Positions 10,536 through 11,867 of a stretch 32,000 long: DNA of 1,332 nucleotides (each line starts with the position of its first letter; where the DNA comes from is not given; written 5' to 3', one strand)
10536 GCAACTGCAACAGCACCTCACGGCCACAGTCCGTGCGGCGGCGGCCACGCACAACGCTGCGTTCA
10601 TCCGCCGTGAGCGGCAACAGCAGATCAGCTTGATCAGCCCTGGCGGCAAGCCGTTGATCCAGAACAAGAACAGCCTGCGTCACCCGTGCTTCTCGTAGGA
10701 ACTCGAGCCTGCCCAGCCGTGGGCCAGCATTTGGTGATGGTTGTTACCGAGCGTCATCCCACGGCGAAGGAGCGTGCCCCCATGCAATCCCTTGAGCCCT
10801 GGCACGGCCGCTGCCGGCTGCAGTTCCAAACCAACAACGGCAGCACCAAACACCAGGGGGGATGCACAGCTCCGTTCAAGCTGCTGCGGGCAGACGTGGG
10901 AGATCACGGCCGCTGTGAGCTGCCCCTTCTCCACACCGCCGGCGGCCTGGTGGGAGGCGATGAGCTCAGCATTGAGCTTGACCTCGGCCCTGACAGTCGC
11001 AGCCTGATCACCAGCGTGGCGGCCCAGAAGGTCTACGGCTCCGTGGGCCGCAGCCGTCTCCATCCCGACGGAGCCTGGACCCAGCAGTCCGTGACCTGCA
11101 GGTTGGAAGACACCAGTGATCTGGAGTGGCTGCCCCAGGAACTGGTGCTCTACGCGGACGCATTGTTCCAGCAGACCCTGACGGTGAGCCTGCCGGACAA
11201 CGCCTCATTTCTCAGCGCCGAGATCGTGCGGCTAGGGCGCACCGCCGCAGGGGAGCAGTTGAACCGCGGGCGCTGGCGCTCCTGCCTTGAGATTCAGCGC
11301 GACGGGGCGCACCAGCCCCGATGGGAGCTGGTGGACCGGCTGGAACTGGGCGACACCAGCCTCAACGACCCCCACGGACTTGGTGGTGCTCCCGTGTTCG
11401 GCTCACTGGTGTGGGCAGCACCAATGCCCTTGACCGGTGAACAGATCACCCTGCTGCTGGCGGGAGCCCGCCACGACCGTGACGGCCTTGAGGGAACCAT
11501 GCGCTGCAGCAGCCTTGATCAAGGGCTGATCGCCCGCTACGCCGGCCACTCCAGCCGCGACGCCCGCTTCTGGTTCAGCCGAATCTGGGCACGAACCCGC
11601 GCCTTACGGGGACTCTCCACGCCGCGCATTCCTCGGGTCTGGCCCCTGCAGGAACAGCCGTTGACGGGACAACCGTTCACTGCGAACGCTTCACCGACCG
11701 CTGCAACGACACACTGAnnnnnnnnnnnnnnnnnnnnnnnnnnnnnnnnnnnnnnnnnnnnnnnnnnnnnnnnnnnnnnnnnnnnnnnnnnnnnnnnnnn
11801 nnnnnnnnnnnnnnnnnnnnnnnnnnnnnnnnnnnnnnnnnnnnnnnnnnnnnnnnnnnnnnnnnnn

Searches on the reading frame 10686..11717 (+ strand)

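Call 58: search_protein_families(library=pfam, proteins=[window:10686-11717:+], max_evalue=0.0001)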
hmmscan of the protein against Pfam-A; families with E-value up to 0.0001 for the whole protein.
window:10686-11717:+ (343 aa): 1 family
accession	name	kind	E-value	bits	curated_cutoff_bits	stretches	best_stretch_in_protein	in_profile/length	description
PF01774.22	UreD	-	5.1e-47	161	27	1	81-291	2-200/201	UreD urease accessory protein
